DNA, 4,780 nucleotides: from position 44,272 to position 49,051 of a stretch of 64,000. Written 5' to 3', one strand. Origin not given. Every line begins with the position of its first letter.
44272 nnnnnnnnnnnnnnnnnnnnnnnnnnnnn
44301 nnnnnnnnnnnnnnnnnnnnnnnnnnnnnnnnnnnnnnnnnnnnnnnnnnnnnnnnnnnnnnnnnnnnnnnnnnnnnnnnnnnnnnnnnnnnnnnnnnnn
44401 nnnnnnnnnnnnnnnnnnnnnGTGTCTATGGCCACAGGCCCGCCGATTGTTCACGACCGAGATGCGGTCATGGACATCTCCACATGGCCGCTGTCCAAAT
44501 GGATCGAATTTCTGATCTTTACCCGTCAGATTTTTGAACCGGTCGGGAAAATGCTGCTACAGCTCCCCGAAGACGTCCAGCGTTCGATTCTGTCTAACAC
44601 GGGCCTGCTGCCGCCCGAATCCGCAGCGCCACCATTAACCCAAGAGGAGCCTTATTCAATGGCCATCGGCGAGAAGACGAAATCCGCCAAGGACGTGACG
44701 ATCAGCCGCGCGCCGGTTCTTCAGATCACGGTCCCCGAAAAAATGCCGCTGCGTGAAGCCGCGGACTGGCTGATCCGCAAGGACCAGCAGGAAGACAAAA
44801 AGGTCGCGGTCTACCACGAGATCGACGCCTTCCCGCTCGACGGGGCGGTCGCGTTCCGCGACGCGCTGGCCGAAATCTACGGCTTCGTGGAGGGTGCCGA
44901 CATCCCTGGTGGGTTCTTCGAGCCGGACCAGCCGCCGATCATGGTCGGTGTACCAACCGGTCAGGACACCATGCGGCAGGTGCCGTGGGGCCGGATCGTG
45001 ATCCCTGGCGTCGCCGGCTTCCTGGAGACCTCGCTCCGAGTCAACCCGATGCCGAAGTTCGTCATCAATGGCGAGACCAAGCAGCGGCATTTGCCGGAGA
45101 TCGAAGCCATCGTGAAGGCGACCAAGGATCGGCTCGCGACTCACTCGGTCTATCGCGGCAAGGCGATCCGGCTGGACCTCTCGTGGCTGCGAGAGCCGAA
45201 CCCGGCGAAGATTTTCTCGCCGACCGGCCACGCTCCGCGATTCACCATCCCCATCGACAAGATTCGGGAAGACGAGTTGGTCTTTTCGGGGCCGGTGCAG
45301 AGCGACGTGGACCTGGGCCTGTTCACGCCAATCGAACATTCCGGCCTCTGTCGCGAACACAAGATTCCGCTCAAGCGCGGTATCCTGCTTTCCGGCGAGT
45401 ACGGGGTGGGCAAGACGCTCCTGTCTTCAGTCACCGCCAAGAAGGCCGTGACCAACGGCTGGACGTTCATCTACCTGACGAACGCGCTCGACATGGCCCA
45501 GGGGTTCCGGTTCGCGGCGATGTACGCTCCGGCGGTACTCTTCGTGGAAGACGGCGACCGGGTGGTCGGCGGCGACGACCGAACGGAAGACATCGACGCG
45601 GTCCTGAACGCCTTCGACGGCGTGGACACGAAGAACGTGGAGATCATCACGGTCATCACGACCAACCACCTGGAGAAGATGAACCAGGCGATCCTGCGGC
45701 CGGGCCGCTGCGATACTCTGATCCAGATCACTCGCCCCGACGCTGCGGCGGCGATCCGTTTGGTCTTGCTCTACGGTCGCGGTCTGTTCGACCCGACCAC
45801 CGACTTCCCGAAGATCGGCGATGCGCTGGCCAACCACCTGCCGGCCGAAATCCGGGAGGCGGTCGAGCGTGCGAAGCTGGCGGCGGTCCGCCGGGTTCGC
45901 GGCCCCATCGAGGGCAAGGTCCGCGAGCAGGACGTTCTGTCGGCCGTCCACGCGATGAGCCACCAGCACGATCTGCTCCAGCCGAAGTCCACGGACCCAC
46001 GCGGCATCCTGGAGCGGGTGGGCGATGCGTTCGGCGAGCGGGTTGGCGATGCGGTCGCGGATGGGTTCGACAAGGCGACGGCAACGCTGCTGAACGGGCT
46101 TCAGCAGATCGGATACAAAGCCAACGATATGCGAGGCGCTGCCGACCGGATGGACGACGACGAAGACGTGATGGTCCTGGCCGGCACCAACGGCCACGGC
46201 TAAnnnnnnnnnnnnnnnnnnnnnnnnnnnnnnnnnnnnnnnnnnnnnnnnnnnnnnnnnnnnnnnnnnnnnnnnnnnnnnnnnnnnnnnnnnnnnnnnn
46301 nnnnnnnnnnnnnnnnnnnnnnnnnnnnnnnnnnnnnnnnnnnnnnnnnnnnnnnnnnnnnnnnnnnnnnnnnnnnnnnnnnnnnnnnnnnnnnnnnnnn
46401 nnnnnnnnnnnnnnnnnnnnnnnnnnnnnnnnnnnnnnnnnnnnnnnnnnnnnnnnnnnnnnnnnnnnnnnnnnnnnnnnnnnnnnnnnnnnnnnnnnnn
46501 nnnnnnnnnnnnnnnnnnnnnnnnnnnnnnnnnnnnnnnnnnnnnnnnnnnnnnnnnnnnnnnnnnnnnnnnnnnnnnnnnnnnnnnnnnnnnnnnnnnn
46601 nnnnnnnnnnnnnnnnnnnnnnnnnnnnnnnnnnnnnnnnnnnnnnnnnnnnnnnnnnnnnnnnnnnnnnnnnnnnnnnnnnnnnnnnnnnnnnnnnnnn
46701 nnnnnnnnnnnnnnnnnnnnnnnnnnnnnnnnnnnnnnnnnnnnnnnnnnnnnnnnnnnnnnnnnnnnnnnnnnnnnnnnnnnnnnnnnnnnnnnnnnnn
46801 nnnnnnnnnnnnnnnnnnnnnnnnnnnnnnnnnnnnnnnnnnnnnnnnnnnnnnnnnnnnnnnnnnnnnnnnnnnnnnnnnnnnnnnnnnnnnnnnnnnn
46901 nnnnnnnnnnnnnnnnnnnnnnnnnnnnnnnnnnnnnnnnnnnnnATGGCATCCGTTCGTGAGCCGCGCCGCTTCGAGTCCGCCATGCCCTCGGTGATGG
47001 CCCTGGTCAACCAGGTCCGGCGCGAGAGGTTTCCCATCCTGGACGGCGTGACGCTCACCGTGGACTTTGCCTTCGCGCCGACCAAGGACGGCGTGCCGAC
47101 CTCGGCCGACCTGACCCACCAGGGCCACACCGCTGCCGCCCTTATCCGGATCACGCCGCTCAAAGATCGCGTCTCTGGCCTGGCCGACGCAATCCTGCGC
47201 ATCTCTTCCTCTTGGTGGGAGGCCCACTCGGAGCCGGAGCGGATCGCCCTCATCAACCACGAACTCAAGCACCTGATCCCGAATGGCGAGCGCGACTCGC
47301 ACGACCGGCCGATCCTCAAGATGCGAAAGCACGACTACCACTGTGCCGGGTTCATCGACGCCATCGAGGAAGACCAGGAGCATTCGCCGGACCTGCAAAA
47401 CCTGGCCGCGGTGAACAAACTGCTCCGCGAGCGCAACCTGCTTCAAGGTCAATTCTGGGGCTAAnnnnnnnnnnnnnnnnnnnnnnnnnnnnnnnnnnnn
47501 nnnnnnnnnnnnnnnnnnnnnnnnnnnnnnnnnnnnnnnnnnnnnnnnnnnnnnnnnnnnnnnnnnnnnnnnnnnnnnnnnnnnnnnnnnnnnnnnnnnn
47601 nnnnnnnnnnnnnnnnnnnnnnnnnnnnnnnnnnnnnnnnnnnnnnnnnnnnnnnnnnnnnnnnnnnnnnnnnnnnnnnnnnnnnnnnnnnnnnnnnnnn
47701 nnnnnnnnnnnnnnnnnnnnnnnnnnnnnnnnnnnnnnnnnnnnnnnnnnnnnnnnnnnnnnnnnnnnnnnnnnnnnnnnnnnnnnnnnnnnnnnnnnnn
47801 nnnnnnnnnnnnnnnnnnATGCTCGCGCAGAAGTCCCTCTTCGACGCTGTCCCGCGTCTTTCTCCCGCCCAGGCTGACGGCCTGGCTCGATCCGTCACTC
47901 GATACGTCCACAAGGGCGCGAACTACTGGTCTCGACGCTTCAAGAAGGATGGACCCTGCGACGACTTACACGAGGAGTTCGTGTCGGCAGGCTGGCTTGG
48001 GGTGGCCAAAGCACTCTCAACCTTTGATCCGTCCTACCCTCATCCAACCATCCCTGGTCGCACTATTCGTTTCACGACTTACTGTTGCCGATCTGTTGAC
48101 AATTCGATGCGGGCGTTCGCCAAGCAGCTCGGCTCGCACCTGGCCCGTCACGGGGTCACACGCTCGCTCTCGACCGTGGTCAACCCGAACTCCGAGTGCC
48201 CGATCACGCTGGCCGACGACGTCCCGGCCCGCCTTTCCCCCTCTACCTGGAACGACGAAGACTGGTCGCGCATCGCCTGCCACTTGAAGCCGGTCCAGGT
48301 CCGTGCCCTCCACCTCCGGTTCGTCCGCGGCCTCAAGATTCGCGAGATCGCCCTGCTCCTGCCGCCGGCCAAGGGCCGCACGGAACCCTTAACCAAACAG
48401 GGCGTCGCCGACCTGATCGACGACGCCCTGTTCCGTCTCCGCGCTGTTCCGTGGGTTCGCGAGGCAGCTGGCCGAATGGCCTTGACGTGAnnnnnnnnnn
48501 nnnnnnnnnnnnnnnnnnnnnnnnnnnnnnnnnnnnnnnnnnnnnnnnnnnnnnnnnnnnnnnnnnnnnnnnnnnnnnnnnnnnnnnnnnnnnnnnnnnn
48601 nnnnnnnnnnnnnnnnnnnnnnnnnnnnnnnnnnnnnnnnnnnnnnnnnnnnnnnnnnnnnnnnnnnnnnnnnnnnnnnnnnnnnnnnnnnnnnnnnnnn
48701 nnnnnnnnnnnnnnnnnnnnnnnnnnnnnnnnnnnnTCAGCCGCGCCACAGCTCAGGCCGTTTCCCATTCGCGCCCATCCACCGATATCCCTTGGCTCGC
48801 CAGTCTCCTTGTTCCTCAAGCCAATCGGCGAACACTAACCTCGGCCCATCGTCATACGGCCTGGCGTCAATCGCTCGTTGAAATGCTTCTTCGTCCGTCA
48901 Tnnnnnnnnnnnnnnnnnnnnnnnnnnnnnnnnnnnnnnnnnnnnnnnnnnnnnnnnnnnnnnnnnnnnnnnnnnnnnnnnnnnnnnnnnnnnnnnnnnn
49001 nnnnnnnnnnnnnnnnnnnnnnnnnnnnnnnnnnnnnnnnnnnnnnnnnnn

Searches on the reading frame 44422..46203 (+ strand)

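Call 7: search_protein_families(library=phrogs, proteins=[window:44422-46203:+])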
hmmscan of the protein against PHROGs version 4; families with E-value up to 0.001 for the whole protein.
window:44422-46203:+ (593 aa): 7 families
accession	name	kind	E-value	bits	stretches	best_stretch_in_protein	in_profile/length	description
phrog_10440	-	unknown function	5e-103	346.2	1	101-562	23-473/483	-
phrog_7485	-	unknown function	8.1e-14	52.4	1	311-443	220-366/430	-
phrog_3757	-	unknown function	8.4e-11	42.9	1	368-498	183-317/367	-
phrog_30773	-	unknown function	1.1e-09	38.2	1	314-490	194-386/666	-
phrog_2376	-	other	3.4e-09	37.5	1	319-429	75-182/363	ATPase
phrog_14322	-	unknown function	6.2e-06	26.7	1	322-447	230-359/398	-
phrog_8638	-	unknown function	0.00041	20.1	0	404-512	404-513/568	-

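Call 38: search_protein_families(library=pfam, max_evalue=0.01, proteins=[window:44422-46203:+])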
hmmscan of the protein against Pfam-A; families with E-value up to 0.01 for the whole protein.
window:44422-46203:+ (593 aa): 3 families
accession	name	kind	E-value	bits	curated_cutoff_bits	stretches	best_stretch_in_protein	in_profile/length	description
PF00004.35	AAA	-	1.9e-12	48.2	21.2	1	321-437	1-130/131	ATPase family associated with various cellular activities (AAA)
PF20720.3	nSTAND3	-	0.00049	20.3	27.2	1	320-360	19-59/155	Novel STAND NTPase 3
PF13191.12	AAA_16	-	0.0074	17.2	32.6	0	319-353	25-59/167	AAA ATPase domain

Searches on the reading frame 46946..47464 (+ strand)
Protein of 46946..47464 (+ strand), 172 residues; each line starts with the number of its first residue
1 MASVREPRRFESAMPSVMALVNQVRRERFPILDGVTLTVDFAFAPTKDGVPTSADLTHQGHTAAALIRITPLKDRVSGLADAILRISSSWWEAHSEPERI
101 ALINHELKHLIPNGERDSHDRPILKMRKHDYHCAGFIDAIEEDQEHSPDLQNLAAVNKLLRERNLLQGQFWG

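Call 38: search_protein_families(library=pfam, max_evalue=0.01, proteins=[window:46946-47464:+])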
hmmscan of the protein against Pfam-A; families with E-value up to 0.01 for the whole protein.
window:46946-47464:+ (172 aa): 1 family
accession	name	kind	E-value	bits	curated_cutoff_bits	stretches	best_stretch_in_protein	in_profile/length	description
PF18894.6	PhageMetallopep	-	1.1e-09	39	23.7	1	74-142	62-121/134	Putative phage metallopeptidase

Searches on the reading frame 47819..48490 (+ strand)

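Call 38: search_protein_families(library=pfam, max_evalue=0.01, proteins=[window:47819-48490:+])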
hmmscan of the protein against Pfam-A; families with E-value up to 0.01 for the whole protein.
window:47819-48490:+ (223 aa): 1 family
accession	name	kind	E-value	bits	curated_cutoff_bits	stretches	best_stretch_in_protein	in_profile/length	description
PF04542.20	Sigma70_r2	-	0.0037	17.5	24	0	40-74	15-46/71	Sigma-70 region 2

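Call 57: search_protein_families(library=ncbifam, max_evalue=0.01, proteins=[window:47819-48490:+])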
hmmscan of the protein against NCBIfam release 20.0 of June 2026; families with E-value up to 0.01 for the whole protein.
window:47819-48490:+ (223 aa): 2 families
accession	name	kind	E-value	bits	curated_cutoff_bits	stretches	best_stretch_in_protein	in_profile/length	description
TIGR02937.1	sigma70-ECF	superfamily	8.9e-05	22.2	42.9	1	28-181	12-143/165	sigma-70 family RNA polymerase sigma factor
TIGR02952.1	Sig70_famx2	equivalog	0.0043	17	206.45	0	125-199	92-166/170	ECF subfamily RNA polymerase sigma factor, BldN family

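Call 58: search_protein_families(library=phrogs, max_evalue=0.001, proteins=[window:47819-48490:+])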
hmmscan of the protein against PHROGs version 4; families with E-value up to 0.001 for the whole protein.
window:47819-48490:+ (223 aa): 0 families

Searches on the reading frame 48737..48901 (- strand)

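Call 58: search_protein_families(library=phrogs, max_evalue=0.001, proteins=[window:48737-48901:-])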
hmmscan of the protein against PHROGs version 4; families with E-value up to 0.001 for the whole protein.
window:48737-48901:- (54 aa): 1 family
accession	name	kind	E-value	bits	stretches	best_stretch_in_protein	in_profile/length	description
phrog_18306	-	unknown function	0.00012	22.9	1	2-47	4-47/242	-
